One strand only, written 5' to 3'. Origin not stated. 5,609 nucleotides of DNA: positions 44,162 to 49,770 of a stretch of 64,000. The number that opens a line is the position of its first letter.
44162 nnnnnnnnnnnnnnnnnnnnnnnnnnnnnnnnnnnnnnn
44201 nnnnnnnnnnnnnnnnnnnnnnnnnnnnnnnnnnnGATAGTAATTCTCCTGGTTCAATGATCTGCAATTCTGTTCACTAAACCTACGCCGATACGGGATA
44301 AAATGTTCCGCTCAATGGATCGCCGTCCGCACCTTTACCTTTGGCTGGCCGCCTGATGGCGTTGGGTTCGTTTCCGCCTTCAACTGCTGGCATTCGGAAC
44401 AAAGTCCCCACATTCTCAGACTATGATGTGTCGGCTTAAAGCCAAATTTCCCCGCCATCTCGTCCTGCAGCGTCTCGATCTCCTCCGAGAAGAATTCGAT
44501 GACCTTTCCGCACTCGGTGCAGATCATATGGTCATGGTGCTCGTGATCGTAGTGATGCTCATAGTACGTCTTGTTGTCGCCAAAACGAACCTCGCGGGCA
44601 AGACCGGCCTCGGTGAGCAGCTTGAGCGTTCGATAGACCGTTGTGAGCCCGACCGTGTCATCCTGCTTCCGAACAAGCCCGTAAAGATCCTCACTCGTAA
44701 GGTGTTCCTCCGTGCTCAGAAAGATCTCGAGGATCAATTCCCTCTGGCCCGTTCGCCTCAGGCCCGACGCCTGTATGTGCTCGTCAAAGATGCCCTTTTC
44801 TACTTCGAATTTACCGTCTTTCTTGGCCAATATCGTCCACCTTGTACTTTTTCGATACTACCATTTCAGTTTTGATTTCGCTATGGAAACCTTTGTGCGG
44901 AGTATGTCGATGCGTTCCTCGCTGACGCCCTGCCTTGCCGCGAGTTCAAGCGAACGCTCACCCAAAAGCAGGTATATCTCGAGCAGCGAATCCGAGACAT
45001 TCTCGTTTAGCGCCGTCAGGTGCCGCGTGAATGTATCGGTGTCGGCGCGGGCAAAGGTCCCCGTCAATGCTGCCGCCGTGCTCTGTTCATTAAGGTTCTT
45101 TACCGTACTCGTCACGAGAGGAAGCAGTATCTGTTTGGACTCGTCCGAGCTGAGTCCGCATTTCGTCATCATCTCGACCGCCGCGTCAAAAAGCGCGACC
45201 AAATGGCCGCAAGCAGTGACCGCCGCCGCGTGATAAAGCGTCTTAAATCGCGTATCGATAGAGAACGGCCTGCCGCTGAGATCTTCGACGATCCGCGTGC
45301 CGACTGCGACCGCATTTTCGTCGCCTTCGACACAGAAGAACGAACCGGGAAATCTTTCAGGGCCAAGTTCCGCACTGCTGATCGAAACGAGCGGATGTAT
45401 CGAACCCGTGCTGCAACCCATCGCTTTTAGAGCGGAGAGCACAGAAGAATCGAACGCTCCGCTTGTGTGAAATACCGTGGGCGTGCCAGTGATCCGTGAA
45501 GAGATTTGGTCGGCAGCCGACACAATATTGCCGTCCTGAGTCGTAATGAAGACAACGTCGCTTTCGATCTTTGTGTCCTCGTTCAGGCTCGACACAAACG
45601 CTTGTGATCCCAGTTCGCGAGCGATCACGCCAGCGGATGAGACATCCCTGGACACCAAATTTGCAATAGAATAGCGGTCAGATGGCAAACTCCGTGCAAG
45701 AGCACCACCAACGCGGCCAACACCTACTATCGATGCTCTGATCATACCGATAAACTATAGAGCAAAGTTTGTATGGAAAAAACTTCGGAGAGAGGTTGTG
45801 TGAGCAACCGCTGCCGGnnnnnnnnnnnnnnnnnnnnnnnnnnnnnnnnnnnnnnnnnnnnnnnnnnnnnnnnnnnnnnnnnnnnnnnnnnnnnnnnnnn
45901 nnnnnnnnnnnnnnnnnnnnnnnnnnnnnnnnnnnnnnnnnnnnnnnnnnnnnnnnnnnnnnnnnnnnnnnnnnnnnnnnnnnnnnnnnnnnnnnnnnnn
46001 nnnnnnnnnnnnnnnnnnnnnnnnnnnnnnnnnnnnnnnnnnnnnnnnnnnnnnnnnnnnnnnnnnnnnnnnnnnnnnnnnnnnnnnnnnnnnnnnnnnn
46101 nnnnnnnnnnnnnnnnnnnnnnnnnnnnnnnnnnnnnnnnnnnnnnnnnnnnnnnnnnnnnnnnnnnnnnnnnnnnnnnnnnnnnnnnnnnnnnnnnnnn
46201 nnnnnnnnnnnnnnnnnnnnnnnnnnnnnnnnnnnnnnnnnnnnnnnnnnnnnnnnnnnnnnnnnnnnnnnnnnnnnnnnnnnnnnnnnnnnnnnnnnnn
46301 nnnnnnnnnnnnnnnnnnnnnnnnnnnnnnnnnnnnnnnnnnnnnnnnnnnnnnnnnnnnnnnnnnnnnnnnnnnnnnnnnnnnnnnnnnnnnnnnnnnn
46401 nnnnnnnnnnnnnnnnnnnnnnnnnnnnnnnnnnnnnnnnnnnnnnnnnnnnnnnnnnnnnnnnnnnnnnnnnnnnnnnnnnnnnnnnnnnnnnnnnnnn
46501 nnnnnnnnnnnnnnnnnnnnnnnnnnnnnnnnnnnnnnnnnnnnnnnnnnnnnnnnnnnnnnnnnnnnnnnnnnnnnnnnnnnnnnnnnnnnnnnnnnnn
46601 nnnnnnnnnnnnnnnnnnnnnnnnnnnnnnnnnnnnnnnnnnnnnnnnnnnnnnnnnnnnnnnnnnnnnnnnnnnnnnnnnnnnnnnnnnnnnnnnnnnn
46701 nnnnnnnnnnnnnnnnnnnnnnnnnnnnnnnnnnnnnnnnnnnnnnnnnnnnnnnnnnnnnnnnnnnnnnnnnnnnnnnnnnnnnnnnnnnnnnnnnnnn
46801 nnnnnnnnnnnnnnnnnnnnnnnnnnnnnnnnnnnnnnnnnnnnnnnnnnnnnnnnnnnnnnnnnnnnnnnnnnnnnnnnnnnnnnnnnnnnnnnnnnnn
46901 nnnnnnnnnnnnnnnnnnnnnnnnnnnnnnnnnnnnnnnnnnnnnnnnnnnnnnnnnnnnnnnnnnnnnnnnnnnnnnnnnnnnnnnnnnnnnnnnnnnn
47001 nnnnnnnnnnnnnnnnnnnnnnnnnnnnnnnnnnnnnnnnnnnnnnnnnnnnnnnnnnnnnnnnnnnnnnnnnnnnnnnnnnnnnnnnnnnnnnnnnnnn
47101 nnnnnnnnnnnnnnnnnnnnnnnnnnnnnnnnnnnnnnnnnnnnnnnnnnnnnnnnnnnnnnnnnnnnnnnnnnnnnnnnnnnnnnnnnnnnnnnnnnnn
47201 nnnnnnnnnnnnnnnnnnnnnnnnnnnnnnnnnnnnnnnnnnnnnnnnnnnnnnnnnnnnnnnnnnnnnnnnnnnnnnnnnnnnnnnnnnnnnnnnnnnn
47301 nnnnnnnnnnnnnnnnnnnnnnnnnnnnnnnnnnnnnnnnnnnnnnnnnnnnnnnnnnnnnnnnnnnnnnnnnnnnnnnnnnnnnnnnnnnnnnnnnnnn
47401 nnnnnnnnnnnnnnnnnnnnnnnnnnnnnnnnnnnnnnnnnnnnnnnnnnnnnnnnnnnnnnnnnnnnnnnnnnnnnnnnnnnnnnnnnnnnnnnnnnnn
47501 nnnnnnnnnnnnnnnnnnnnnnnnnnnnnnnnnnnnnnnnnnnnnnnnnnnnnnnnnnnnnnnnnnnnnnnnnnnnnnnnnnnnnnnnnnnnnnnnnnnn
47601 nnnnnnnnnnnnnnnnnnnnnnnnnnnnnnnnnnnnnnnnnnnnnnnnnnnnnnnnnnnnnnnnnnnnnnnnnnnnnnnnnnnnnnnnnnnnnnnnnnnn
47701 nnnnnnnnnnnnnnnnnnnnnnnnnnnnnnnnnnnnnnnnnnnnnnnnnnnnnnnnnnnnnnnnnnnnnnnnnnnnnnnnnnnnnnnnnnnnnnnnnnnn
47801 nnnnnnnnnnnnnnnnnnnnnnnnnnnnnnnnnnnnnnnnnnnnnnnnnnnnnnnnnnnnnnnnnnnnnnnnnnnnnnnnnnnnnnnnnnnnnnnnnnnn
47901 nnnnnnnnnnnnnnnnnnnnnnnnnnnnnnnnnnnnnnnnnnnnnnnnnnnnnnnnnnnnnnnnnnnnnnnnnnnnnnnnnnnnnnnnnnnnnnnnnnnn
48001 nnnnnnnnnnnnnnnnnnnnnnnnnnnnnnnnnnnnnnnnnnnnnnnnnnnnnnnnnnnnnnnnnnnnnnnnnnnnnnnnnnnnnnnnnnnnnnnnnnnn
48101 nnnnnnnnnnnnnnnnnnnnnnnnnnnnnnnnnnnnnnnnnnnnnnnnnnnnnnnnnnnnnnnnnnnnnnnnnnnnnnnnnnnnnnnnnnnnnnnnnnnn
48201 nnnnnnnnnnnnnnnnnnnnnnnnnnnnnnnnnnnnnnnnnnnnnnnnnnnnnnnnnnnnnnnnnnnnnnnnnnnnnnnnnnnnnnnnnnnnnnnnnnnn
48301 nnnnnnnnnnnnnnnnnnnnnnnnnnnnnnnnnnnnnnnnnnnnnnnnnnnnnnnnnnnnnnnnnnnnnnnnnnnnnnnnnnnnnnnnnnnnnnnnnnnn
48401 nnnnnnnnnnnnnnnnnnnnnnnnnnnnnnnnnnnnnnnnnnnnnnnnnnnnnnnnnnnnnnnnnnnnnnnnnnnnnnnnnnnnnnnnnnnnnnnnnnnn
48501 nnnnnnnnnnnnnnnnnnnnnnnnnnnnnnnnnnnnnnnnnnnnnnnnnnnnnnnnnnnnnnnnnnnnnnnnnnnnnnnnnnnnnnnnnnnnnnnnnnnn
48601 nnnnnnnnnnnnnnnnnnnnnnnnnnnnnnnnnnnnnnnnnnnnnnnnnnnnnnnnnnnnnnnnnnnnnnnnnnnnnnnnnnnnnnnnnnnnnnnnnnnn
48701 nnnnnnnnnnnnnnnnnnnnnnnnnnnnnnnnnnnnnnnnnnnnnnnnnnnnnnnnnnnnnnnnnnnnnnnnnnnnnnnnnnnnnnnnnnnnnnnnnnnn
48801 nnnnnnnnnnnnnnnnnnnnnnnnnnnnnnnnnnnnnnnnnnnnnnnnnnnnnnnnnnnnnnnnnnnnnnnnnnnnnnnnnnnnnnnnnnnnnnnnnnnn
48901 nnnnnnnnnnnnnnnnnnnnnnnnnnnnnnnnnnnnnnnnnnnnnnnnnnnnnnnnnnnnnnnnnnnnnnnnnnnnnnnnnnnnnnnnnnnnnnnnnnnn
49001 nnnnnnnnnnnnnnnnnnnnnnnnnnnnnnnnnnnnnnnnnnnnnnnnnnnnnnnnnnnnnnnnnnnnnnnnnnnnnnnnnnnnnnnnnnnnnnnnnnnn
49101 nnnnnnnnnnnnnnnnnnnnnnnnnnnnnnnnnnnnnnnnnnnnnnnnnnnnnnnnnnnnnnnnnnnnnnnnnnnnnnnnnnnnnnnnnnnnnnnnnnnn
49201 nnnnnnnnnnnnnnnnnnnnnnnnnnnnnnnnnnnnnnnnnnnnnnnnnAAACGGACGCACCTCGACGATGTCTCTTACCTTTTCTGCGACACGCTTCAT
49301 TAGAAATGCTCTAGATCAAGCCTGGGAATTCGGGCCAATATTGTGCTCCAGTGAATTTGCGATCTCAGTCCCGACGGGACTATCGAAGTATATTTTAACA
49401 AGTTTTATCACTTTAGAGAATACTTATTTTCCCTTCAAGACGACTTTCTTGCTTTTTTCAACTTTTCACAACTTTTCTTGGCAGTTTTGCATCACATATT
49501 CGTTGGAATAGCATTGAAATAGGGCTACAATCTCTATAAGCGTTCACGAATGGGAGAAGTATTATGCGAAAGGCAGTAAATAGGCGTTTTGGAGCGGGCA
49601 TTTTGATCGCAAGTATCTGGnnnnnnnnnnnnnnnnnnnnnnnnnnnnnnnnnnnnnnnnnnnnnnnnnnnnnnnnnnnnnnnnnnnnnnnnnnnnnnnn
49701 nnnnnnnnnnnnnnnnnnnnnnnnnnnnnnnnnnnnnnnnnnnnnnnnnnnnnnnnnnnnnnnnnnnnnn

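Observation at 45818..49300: Orphan 1160-aa BrxC/PglY-like P-loop protein with no other BREX components nearby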

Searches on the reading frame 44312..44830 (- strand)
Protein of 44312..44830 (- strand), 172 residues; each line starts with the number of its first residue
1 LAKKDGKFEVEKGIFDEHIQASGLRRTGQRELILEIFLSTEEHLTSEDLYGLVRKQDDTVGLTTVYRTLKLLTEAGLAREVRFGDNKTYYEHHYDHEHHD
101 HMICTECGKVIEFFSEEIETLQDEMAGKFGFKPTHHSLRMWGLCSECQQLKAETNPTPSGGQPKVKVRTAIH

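Call 5: search_protein_families(library=pfam, proteins=[window:44312-44830:-], max_evalue=0.01)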
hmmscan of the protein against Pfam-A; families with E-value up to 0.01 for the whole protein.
window:44312-44830:- (172 aa): 2 families
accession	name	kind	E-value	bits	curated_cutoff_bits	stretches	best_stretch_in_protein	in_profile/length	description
PF01475.25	FUR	-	7.9e-38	129.7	23.1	1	22-140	2-120/121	Ferric uptake regulator family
PF08271.17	Zn_Ribbon_TF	-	0.0054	16.7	29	1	94-114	13-32/43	TFIIB zinc-binding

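Call 6: search_protein_families(library=padloc, proteins=[window:44312-44830:-], max_evalue=0.01)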
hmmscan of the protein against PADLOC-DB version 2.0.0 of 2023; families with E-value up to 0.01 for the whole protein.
window:44312-44830:- (172 aa): 2 families
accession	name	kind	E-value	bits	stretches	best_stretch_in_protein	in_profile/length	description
PDLC01438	Csa3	-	0.0026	15.8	1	14-100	137-207/305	"CAS-I,CAS-II,CAS-III,CAS-IV,CAS-V,CAS-VI; associated_signaling"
PDLC01720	Csa3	-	0.0039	15.7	1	42-106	41-94/118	Csa3_1_CAS-I-II-III-IV-V-VI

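Call 7: search_protein_families(library=ncbifam, proteins=[window:44312-44830:-], max_evalue=0.01)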
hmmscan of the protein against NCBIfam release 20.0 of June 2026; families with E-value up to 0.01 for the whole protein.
window:44312-44830:- (172 aa): 10 families
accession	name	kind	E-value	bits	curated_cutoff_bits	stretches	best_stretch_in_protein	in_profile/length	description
NF051892.1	TransRegFurBacil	equivalog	1.8e-30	106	220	1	16-152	9-148/149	ferric iron uptake transcriptional regulator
NF006999.0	PRK09462.1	equivalog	9.7e-30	103.1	146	1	17-149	6-138/148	ferric iron uptake transcriptional regulator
NF051891.1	TransRegFurHelico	equivalog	2e-28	99.2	200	1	17-149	16-147/148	ferric iron uptake transcriptional regulator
NF052545.1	TransRegPerRClab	equivalog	5.1e-21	75.1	180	1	20-149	9-136/138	transcriptional regulator PerR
NF008646.0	PRK11639.1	equivalog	2e-18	66.6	167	1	20-159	18-158/171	zinc uptake transcriptional repressor Zur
NF045678.1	TransRegIrrA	equivalog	1.3e-16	60.7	150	1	16-119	10-112/138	iron response transcriptional regulator IrrA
NF045677.1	FeRespRegIrr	equivalog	7.3e-16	58.4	170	1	18-118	3-102/127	Fur family transcriptional regulator Irr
NF047406.1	TransRegPerRTherm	equivalog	1.7e-14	54.1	200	1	25-149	5-127/130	manganese-dependent transcriptional regulator PerR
NF047462.1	FUR_perox_PerRA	exception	7.6e-10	39.4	200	1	19-113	12-104/142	peroxide-responsive transcriptional repressor PerRA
NF047461.1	FUR_perox_PerRB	exception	1.8e-07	31.1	250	1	17-126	19-126/143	peroxide-responsive transcriptional repressor PerRB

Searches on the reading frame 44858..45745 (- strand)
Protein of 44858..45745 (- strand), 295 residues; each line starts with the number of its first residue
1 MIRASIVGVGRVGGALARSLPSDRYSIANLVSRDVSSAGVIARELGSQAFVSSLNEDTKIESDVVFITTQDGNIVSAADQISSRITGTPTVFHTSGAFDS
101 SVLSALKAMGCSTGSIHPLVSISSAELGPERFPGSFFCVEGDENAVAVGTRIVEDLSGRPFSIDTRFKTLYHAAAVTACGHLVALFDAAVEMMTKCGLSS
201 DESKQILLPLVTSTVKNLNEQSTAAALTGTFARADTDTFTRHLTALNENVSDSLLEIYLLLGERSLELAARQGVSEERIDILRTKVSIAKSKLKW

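Call 5: search_protein_families(library=pfam, proteins=[window:44858-45745:-], max_evalue=0.01)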
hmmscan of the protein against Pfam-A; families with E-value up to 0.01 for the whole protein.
window:44858-45745:- (295 aa): 4 families
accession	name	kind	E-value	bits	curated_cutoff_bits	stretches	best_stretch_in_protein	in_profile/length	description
PF10728.14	DUF2520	-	3.3e-33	114.5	25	1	136-264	2-124/125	Domain of unknown function (DUF2520)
PF10727.15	Rossmann-like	-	7.1e-06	26.2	23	1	4-118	17-131/131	Rossmann-like domain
PF03807.23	F420_oxidored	-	1.9e-05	25.6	21.6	1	6-82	4-80/94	NADP oxidoreductase coenzyme F420-dependent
PF01488.26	Shikimate_DH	-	0.0058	17.1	24.3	1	3-82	14-96/138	Shikimate / quinate 5-dehydrogenase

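Call 6: search_protein_families(library=padloc, proteins=[window:44858-45745:-], max_evalue=0.01)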
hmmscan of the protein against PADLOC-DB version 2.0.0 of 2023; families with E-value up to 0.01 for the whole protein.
window:44858-45745:- (295 aa): 0 families

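Call 7: search_protein_families(library=ncbifam, proteins=[window:44858-45745:-], max_evalue=0.01)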
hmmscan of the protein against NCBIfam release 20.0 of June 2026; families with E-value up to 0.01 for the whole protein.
window:44858-45745:- (295 aa): 4 families
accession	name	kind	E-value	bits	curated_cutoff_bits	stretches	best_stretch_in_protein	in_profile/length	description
NF005650.0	PRK07417.1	equivalog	8.4e-05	22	290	1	3-189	3-188/281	prephenate/arogenate dehydrogenase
NF005857.1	PRK07786.1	exception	0.00093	17.8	733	1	43-106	189-253/513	fatty-acid--CoA ligase FadD5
NF005694.0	PRK07502.1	equivalog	0.0024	17.1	409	1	3-112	8-116/310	prephenate/arogenate dehydrogenase family protein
TIGR00112.1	proC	equivalog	0.0025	17.5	196.75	0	172-227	164-222/263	pyrroline-5-carboxylate reductase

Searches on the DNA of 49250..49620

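Call 86: search_rna_families(source=window, start=49250, end=49620, threshold=evalue, max_evalue=1)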
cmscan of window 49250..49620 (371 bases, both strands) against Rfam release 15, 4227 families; matches with E-value up to 1: 0.
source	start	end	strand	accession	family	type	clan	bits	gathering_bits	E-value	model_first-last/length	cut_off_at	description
